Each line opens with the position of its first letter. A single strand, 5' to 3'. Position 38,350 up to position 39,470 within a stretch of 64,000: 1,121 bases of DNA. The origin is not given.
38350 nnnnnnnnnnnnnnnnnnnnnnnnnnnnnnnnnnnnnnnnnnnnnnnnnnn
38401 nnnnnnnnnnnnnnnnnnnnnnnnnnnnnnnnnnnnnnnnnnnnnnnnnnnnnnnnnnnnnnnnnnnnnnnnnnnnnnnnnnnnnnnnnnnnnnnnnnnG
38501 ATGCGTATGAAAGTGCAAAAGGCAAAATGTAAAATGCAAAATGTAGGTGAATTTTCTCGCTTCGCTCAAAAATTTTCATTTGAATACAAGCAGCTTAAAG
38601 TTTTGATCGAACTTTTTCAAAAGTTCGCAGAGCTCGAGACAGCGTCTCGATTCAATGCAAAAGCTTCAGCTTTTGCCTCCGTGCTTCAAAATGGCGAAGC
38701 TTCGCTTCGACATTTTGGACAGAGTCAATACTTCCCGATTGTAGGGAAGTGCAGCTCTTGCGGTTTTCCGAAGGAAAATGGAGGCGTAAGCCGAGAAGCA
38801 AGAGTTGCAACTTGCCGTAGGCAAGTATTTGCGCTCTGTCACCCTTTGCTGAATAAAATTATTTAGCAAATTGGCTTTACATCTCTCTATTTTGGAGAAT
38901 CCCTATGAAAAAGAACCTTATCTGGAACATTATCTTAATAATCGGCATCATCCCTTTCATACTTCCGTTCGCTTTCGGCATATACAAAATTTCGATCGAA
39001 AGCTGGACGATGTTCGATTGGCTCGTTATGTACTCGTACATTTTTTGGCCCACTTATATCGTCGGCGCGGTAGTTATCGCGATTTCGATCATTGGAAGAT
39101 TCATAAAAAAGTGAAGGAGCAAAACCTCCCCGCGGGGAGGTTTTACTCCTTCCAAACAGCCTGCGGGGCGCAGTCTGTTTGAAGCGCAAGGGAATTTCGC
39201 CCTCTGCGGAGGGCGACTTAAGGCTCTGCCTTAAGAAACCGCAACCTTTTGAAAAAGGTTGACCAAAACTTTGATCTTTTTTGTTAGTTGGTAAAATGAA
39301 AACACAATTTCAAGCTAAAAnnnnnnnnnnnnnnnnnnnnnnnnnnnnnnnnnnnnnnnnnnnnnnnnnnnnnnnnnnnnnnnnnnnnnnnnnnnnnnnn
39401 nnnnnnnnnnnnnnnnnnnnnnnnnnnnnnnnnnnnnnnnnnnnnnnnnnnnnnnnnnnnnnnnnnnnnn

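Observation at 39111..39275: Compensatory stem substitutions between the two right-module copies (39111-39275 vs 44837-45001)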

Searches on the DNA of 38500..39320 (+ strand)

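Call 18: search_rna_families(source=window, start=38500, end=39320, threshold=evalue, max_evalue=10)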
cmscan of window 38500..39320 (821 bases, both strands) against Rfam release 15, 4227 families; matches with E-value up to 10: 14.
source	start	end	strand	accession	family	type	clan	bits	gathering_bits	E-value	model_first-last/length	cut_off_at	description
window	39107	39152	-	RF04343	Plastid-psbA-2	Cis-reg;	CL00153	33.5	55.8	0.00017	1-60/60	no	Plastid-psbA-2 3UTR RNA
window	39108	39154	+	RF04352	Plastid-psbA-4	Cis-reg;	CL00153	32.3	56.8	0.0012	1-61/61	no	Plastid-psbA-4 3UTR RNA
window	39088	39149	+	RF02495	ohsC_RNA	Gene; antitoxin;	-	28.2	50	0.051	1-77/77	no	Oppression of Hydrophobic ORF by sRNA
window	38602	38723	+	RF02048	STnc30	Gene; sRNA;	-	26.7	120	0.051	1-132/132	no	Salmonella enterica conserved region STnc30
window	39119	39182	-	RF02790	sodF_sRNA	Gene; sRNA;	-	23.3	46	0.3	1-90/90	no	sodF sRNA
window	39113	39151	-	RF03579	mir-2058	Gene; miRNA;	-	21.4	90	0.28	8-65/72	no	mir-2058 microRNA precursor family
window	39112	39218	-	RF01771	rnk_leader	Cis-reg; leader;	-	20.2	50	1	1-109/109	no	Enterobacteria rnk leader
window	39113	39191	-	RF01772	rnk_pseudo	Cis-reg; leader;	-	18.7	55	1.8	1-108/108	no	Pseudomonas rnk leader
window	39111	39158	+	RF03579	mir-2058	Gene; miRNA;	-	18.5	90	1.6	1-72/72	no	mir-2058 microRNA precursor family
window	39095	39150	+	RF01859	Phe_leader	Cis-reg; leader;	-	18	55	3.5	1-125/125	no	Phenylalanine leader peptide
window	39115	39199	-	RF01859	Phe_leader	Cis-reg; leader;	-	17.9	55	3.5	1-125/125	no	Phenylalanine leader peptide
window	38679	38725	+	RF00979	mir-553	Gene; miRNA;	-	15.6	82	9.9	1-62/62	no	mir-553 microRNA precursor family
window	39121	39144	+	RF01400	istR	Gene; antitoxin;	-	14.4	45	3.7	105-128/130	no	istR Hfq binding RNA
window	39122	39144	+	RF00106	RNAI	Gene; antisense;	-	14.4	47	7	75-97/102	no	RNAI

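Call 51: search_dna_similar(query=window:39111-39275:+, collection=plasmids, mode=distant, max_evalue=0.001, max_rows=20)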
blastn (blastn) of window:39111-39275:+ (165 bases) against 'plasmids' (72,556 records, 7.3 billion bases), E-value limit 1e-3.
No match.

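Call 52: search_dna_similar(query=window:39111-39275:+, collection=phages, mode=distant, max_evalue=0.001, max_rows=20)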
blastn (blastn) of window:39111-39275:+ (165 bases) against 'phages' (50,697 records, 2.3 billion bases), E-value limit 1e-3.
No match.

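Call 77: build_rna_model(alignment_id=A3, structure=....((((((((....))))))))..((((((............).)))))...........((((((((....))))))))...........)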
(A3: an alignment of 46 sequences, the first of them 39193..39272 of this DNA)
Model R1 built from alignment A3 (46 sequences, 93 columns); structure: as given.
model positions 80; base pairs 20; branch points 2; effective number of sequences 2.07; information 0.708 bits per position. Calibrated on 0.2 Mb of random sequence (short: E-values are rough).
structure used (alignment columns):
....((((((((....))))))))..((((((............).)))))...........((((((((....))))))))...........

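Call 78: search_with_rna_model(model_id=R1, source=window, max_evalue=1, filters=off)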
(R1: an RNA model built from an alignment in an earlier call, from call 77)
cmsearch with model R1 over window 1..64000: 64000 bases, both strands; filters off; matches with E-value up to 1: 11.
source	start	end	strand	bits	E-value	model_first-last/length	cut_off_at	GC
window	39193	39272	+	94.2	4.2e-29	1-80/80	no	0.46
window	44921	45000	+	93.5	7.5e-29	1-80/80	no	0.43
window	42931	43014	-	54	1.7e-15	1-80/80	no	0.5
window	38597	38680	-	49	8.1e-14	1-80/80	no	0.43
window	22077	22153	-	17.8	0.0029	1-80/80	no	0.48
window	39137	39220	-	16.2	0.0099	1-80/80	no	0.57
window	44925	44944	-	12.8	0.14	5-24/80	no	0.75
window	38608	38627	+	12.3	0.21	50-69/80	no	0.35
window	39242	39261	-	12.2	0.22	50-69/80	no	0.35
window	42942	42961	+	12.1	0.24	50-69/80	no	0.45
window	44970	44989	-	12.1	0.25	50-69/80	no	0.25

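Call 80: search_with_rna_model(model_id=R1, sources=[window, L001, L003, L005, L008, L010, L011, L012, L014, L015, L017, L018, L020, L022, L023, L024, L025, L027, L028, L030, L032, L033, L034, L035, L037, L039, L040, L041, L042, L044, L045, L047, L050, L052, L054, L055, L057, L059, L060, L062, L064, L066, L067, L069, L070, L071, L072, L073, L074, L075, L076, L077, L078, L079, L080, L081, L083, L084, L085, L086, L089, L090, L091, L093, L094, L095, L096, L097, L098, L099, L101, L102, L103, L104, L106, L107, L108, L109, L110, L111, L112, L113, L114, L115, L116, L117, L118, L119, L120, L144, L145, L004, L006, L009, L056, L068, L092, L026, L029, L100], max_evalue=0.00001, make_alignment=true)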
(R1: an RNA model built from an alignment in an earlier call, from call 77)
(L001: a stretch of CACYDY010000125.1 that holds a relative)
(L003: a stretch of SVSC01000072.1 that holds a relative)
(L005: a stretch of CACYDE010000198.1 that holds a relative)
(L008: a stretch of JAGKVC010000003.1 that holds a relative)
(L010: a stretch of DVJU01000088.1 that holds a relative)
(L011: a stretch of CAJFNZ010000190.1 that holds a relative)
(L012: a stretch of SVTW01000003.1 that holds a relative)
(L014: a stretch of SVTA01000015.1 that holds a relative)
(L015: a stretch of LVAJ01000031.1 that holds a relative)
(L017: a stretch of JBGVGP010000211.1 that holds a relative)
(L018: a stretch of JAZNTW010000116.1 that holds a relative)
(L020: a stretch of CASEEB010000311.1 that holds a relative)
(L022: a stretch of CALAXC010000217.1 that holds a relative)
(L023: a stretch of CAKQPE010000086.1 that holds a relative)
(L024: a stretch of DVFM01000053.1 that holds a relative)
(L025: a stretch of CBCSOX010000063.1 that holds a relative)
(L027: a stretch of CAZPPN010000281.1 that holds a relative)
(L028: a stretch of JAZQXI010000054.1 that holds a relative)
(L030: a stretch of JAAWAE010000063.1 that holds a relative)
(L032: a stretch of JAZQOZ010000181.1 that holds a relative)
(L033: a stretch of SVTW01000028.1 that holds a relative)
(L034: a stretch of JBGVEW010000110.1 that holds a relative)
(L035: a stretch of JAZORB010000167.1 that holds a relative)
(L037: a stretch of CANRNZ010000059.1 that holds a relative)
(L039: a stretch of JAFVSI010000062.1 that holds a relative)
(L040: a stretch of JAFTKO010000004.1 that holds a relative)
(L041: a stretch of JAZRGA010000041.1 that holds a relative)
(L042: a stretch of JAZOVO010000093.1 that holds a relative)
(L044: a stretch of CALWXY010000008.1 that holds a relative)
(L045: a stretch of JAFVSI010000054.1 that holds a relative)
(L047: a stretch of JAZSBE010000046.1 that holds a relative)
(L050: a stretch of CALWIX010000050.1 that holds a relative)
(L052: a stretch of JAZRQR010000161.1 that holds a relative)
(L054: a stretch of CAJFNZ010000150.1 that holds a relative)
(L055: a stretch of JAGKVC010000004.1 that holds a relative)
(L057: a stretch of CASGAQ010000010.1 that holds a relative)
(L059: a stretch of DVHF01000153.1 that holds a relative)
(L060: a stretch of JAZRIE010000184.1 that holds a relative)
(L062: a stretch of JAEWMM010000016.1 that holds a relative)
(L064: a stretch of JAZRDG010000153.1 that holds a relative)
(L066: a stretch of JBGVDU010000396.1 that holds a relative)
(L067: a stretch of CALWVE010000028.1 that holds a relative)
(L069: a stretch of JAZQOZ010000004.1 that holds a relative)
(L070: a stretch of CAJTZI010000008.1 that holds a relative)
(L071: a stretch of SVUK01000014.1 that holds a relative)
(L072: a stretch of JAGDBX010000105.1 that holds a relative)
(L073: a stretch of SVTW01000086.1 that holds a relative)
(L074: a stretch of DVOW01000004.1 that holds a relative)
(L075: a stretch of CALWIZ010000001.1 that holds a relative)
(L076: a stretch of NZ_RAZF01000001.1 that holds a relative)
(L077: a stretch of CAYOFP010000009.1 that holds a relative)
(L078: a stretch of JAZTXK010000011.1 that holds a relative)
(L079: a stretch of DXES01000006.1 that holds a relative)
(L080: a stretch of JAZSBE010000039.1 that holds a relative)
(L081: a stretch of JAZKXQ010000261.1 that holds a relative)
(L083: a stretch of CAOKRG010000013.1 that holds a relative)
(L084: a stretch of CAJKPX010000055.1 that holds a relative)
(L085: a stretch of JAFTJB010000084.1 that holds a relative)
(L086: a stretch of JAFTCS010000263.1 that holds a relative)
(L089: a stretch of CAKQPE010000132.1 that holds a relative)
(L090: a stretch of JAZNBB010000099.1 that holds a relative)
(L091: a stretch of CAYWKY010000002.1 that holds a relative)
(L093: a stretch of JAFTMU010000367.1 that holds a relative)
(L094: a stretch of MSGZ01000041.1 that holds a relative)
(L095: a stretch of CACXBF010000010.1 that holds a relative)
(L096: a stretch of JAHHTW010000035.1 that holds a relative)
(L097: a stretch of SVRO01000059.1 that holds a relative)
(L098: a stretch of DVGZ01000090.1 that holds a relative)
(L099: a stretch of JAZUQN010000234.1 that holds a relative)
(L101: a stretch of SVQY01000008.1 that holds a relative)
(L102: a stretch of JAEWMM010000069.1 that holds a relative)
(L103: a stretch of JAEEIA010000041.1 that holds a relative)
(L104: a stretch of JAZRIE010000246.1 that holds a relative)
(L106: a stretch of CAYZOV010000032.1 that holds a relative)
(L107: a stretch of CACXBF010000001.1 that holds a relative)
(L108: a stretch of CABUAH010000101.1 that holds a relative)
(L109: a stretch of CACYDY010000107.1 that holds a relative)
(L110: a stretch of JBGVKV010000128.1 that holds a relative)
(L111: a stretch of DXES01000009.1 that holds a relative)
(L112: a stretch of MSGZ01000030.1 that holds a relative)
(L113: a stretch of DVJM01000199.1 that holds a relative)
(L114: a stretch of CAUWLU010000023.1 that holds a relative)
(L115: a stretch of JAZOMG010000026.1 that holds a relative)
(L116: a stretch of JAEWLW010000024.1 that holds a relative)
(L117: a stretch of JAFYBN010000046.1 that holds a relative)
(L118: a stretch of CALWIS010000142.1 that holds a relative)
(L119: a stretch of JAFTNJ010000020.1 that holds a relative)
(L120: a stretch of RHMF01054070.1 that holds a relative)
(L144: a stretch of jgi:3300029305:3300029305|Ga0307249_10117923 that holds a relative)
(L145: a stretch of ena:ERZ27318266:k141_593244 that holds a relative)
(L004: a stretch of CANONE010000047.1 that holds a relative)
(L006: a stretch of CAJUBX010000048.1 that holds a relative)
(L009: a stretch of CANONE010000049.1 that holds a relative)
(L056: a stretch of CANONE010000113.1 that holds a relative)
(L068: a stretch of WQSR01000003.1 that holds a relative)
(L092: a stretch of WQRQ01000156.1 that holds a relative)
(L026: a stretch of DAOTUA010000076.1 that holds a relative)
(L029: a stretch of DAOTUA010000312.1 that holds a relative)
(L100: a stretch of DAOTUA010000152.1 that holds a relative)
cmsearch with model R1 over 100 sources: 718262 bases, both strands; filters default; matches with E-value up to 0.00001: 132.
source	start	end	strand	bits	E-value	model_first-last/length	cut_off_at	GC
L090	1894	1973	+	96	1.1e-28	1-80/80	no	0.61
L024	3705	3784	+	95.7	1.4e-28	1-80/80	no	0.51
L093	6158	6236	-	94.5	3.6e-28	1-80/80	no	0.58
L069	1080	1159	-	94.5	3.7e-28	1-80/80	no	0.44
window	39193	39272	+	94.2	4.7e-28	1-80/80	no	0.46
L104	35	113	-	94.1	5.1e-28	1-80/80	no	0.54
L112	3889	3968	-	94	5.7e-28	1-80/80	no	0.49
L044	250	329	-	93.8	6.6e-28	1-80/80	no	0.59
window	44921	45000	+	93.5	8.3e-28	1-80/80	no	0.43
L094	4085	4164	+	93.4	8.5e-28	1-80/80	no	0.52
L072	45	123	-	93.4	8.6e-28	1-80/80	no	0.62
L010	3790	3869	+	93.4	9e-28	1-80/80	no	0.54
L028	7437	7515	+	93.1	1.1e-27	1-80/80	no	0.52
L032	454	533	-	92.6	1.6e-27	1-80/80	no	0.49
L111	15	94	+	92.6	1.6e-27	1-80/80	no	0.54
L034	7711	7789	+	92.6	1.6e-27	1-80/80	no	0.51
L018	33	111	+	92.6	1.7e-27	1-80/80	no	0.51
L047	6036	6114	+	92.2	2.3e-27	1-80/80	no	0.51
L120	180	259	+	91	5.7e-27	1-80/80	no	0.45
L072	6450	6529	+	90.7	7.2e-27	1-80/80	no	0.6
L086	138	217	+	90.6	8e-27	1-80/80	no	0.55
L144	5032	5111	-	90.5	8.5e-27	1-80/80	no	0.49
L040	214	293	-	90.3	9.6e-27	1-80/80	no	0.59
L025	5304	5383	+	89.5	1.8e-26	1-80/80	no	0.45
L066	3505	3584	-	88.3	4.6e-26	1-80/80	no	0.45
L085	1861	1940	+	88.2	5.1e-26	1-80/80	no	0.54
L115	7898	7979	-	87.6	8.3e-26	1-80/80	no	0.5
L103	2841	2917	-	87.1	1.2e-25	1-80/80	no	0.58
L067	1659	1737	+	87.1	1.2e-25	1-80/80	no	0.58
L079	348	430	+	87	1.2e-25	1-80/80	no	0.55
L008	3866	3948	+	87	1.2e-25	1-80/80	no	0.54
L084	4859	4938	-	87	1.3e-25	1-80/80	no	0.55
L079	4705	4787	-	86.4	2e-25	1-80/80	no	0.55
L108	1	79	+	85.9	2.9e-25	1-80/80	no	0.51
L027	29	108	-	84.6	8.4e-25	1-80/80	no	0.52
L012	4556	4635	+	84.5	8.8e-25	1-80/80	no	0.54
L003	11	90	+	84.5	8.9e-25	1-80/80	no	0.54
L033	5059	5138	+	84.4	9.4e-25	1-80/80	no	0.54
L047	1899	1978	+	84.4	9.4e-25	1-80/80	no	0.52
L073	133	212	+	83.9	1.5e-24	1-80/80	no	0.55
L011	4657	4740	+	83.2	2.5e-24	1-80/80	no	0.64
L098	7687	7772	-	83.1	2.7e-24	1-80/80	no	0.45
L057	2063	2141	-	83.1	2.7e-24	1-80/80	no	0.56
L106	158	239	+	82.9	3.1e-24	1-80/80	no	0.54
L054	5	87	+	82.5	4.4e-24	1-80/80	no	0.61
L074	3048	3129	+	82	6.3e-24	1-80/80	no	0.54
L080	4315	4394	-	81.8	7.1e-24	1-80/80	no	0.51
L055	6715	6798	-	81.4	1e-23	1-80/80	no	0.48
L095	6078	6157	+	81.2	1.2e-23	1-80/80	no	0.49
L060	5000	5079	-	80.6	1.8e-23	1-80/80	no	0.51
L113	1184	1269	+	80.4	2.2e-23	1-80/80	no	0.47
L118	976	1061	+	79.8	3.4e-23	1-80/80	no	0.56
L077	6687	6766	-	78.1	1.3e-22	1-80/80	no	0.45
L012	2916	2995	+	78.1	1.3e-22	1-80/80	no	0.54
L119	4364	4443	-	76.1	6.3e-22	1-80/80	no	0.59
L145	1404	1480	-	72.9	7.5e-21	1-80/80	no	0.43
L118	621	706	-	70.6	4.6e-20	1-80/80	no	0.49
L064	3154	3228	-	70.1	6.4e-20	1-80/80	no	0.59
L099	3961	4039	-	68.3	2.6e-19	1-80/80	no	0.59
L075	6309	6388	-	68.1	3.2e-19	1-80/80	no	0.56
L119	4619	4699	+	66.7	9.4e-19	1-80/80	no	0.53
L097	2666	2742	-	65.9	1.7e-18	1-80/80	no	0.45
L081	1214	1290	-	63.6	1.1e-17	1-80/80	no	0.4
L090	1660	1741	-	63.3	1.3e-17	1-80/80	no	0.54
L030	2351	2434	-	62.2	3e-17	1-80/80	no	0.65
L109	3741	3842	+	60.9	8.7e-17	1-80/80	no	0.45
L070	1251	1312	-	60.1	1.6e-16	1-80/80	no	0.52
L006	7140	7229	-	59.9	1.9e-16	1-80/80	no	0.59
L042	2450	2521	+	58.7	4.9e-16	1-80/80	no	0.42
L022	1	64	-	58.4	6e-16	1-80/80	no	0.52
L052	1067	1127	+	56.9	1.9e-15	1-80/80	no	0.46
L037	4067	4144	-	56.9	1.9e-15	1-80/80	no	0.51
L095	5873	5946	-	56.9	1.9e-15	1-80/80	no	0.42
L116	16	81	+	56.6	2.5e-15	1-80/80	no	0.45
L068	1502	1572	-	55.8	4.4e-15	1-80/80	no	0.54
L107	5996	6078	+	55.5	5.5e-15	1-80/80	no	0.48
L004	2092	2172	-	55.3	6.7e-15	1-80/80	no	0.53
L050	5848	5916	-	55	8.5e-15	1-80/80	no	0.45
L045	71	152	+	53.8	2.2e-14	1-80/80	no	0.49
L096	190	267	+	53.7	2.2e-14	1-80/80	no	0.37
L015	507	660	+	53.6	2.5e-14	1-80/80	no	0.49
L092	480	568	+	53.1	3.7e-14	1-80/80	no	0.4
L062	771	854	-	51.6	1.2e-13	1-80/80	no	0.46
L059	464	534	-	51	2e-13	1-80/80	no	0.62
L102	366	449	+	50.6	2.6e-13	1-80/80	no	0.46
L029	215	288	-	50.5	2.8e-13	1-80/80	no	0.45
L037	423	481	-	50.4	3e-13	1-80/80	no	0.56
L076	5774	5843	-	50.3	3.3e-13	1-80/80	no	0.51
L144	5328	5395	+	50.2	3.5e-13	1-80/80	no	0.41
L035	2670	2766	+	48.9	9.6e-13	1-80/80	no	0.51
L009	1511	1578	-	48.9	1e-12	1-80/80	no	0.46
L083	2019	2095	-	48.8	1e-12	1-80/80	no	0.57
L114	967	1039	+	48.8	1.1e-12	1-80/80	no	0.52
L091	481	545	+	48.7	1.2e-12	1-80/80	no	0.48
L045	5433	5493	-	48.4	1.4e-12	1-80/80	no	0.52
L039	102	162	+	48.4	1.4e-12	1-80/80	no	0.52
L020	3131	3216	-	48.3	1.5e-12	1-80/80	no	0.41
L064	3516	3595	+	47.9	2.2e-12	1-80/80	no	0.64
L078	2612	2661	-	47.8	2.3e-12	30-80/80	5'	0.42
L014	7017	7093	-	47.7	2.4e-12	1-80/80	no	0.42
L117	99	184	+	47.5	2.8e-12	1-80/80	no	0.58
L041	4826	4882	+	47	4.2e-12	1-80/80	no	0.46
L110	540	597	-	47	4.4e-12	1-80/80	no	0.52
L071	4896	4977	-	46.9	4.7e-12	1-80/80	no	0.45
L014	7238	7302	+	46.6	5.7e-12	1-80/80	no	0.46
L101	493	549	-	46.4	6.8e-12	1-80/80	no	0.44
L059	943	1018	+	45.5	1.3e-11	1-80/80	no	0.55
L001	5637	5707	+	44.1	4.1e-11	1-80/80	no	0.46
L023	539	593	-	44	4.5e-11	1-80/80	no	0.42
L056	5332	5420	+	43.9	4.6e-11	1-80/80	no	0.56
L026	711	784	-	43.7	5.8e-11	1-80/80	no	0.38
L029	7030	7108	+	43.6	6.2e-11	1-80/80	no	0.47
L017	830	902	+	43.5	6.3e-11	1-80/80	no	0.37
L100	67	140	-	43.5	6.8e-11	1-80/80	no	0.39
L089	3788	3852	-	42.9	1e-10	1-80/80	no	0.32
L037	725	803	+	39.9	1e-09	1-80/80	no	0.56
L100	6943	7016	+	39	2.2e-09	1-80/80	no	0.43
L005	2219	2351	-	38.5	3.2e-09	1-80/80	no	0.51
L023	346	414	+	38.2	4e-09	1-80/80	no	0.35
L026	4288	4369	+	37.8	5.3e-09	1-80/80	no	0.4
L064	161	318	+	37.2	9.2e-09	1-80/80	no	0.51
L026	199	279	+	36.9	1.1e-08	1-80/80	no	0.46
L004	1810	1892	+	36.7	1.3e-08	1-80/80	no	0.51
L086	1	45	-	34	1.1e-07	1-45/80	3'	0.67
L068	1409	1471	+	33.7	1.4e-07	1-80/80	no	0.38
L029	5591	5663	+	32.4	3.6e-07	1-80/80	no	0.36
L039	3128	3252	-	32.3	4e-07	1-80/80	no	0.5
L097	4601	4674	+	31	1.1e-06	1-80/80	no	0.55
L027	248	321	+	30.7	1.4e-06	1-80/80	no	0.51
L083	6031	6108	-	28.5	7.8e-06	1-80/80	no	0.5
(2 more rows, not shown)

Alignment A5: 132 matches aligned to the model, 308 columns, each read 5' to 3' on its own strand. Consensus structure (alignment columns), stored with it:
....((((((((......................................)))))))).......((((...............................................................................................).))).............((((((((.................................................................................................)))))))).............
